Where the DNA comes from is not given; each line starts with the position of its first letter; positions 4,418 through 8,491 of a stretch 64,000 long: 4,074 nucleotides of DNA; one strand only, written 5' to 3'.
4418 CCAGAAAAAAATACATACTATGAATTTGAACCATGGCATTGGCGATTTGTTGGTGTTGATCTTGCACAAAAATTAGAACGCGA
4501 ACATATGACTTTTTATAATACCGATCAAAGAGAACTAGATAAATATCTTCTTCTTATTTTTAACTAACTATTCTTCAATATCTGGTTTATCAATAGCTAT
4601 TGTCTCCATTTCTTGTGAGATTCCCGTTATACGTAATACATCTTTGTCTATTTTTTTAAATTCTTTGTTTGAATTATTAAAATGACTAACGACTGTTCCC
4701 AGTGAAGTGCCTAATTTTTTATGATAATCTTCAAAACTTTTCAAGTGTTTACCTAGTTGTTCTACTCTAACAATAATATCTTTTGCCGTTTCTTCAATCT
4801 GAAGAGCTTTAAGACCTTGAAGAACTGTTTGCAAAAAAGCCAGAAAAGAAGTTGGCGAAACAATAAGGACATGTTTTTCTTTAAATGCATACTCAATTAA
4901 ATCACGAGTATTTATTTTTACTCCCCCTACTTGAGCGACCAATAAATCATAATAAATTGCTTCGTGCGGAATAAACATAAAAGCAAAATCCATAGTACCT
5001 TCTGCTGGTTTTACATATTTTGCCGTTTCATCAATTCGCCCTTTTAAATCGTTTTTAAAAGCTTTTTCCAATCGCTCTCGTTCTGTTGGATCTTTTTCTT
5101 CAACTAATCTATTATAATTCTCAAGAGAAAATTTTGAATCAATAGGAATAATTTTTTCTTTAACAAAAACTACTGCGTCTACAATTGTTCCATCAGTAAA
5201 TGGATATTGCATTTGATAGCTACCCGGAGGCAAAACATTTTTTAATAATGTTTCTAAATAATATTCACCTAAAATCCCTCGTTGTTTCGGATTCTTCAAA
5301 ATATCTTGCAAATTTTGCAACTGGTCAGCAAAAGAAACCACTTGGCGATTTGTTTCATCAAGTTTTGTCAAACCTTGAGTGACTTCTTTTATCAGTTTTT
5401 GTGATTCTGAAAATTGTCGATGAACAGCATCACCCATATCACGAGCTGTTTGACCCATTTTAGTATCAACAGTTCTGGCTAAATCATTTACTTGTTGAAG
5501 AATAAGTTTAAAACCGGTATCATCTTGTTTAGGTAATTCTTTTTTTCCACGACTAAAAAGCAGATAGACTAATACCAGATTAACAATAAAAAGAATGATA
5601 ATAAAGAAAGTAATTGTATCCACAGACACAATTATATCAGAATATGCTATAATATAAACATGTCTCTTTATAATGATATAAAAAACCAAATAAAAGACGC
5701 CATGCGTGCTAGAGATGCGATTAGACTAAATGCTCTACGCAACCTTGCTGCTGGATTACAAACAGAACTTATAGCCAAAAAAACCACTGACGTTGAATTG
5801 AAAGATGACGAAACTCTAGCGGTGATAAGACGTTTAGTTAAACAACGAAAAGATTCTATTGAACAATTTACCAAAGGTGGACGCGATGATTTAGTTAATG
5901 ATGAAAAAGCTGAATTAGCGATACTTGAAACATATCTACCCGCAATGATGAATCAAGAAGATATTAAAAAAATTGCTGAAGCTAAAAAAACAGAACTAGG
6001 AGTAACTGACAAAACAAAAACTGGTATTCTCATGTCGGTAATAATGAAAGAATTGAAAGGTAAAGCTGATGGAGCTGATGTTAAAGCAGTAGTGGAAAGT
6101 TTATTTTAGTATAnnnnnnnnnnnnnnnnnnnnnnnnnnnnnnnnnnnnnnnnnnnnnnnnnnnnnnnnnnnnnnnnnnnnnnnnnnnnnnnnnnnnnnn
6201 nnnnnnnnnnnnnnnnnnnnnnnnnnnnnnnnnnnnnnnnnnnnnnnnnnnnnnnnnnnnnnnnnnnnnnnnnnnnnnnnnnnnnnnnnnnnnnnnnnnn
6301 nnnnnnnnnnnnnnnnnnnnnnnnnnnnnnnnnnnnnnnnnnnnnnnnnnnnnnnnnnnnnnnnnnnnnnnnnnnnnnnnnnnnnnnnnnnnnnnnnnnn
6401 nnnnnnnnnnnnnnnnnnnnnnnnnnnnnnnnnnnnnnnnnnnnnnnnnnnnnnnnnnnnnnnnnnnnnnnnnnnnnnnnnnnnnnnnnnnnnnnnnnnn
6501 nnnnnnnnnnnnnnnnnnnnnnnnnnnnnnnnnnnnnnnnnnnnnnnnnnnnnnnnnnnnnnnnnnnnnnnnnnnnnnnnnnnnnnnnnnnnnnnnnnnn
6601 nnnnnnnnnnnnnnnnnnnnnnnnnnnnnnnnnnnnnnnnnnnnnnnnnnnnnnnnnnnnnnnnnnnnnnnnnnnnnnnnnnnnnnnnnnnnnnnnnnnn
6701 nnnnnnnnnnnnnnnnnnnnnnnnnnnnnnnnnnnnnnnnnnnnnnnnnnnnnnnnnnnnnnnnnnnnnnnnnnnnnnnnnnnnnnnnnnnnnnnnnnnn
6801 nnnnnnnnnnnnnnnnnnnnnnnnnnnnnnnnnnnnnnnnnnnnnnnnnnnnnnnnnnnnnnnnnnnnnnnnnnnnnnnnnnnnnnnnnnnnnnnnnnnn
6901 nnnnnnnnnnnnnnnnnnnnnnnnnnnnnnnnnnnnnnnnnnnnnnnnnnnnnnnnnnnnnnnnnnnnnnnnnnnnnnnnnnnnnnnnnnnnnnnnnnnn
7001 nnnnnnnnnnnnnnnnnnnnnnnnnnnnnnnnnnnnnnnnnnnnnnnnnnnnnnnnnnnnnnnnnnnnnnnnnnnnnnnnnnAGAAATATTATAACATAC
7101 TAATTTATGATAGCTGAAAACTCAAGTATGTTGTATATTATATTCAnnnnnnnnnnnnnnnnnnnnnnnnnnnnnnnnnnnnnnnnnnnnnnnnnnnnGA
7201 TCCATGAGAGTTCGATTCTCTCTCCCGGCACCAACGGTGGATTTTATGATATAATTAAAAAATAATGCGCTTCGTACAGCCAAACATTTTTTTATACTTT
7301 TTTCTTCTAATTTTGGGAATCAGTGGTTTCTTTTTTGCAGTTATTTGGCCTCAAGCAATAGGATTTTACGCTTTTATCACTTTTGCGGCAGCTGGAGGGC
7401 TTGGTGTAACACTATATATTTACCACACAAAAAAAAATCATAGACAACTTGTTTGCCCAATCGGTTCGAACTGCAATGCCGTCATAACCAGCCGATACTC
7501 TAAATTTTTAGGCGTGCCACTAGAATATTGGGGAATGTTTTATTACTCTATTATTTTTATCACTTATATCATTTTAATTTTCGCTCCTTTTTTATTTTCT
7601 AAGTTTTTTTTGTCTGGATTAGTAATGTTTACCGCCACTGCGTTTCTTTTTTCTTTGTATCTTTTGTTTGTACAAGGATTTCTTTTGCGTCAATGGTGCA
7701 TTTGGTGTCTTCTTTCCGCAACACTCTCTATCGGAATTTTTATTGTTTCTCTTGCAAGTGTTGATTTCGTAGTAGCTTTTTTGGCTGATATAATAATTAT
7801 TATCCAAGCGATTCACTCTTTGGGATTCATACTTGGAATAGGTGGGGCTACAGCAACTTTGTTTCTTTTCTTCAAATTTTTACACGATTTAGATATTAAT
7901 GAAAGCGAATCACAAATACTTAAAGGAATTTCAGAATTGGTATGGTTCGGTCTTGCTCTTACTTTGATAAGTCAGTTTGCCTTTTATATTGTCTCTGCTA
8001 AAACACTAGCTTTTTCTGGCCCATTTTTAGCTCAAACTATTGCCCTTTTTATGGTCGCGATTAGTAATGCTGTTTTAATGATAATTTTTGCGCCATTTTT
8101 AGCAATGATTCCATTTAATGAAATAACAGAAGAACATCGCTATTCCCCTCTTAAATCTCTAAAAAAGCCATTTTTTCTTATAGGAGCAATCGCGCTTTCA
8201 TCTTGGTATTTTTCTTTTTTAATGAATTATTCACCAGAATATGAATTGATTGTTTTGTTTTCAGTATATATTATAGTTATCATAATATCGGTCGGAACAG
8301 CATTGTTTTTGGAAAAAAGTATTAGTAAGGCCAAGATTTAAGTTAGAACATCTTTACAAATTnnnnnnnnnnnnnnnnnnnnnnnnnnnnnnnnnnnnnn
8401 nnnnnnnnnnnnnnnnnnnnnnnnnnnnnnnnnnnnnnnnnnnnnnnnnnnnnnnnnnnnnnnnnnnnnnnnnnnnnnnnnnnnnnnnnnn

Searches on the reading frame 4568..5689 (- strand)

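Call 73: search_protein_families(library=pfam, proteins=[window:4568-5689:-], max_evalue=0.00001)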
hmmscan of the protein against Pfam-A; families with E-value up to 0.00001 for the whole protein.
window:4568-5689:- (373 aa): 1 family
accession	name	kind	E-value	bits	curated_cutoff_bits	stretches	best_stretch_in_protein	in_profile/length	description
PF02646.22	RmuC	-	7.6e-52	176.7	26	1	68-345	4-271/291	RmuC family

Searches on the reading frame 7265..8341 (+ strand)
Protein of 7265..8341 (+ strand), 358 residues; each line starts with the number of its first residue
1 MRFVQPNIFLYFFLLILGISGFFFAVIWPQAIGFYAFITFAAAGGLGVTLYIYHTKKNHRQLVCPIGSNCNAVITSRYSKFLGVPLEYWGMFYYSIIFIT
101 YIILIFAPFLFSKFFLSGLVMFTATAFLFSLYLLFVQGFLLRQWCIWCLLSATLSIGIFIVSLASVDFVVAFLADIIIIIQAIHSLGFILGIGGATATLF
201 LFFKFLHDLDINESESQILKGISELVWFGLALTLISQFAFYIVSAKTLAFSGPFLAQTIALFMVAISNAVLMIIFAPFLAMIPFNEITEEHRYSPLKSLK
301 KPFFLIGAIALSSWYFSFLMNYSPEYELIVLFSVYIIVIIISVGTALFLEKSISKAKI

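Call 74: search_protein_families(library=pfam, proteins=[window:7265-8341:+], max_evalue=0.00001)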
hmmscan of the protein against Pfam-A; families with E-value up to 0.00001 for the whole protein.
window:7265-8341:+ (358 aa): 1 family
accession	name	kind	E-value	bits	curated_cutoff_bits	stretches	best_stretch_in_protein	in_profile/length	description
PF07884.19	VKOR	-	3e-22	79.6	27.5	1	38-162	3-133/134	Vitamin K epoxide reductase family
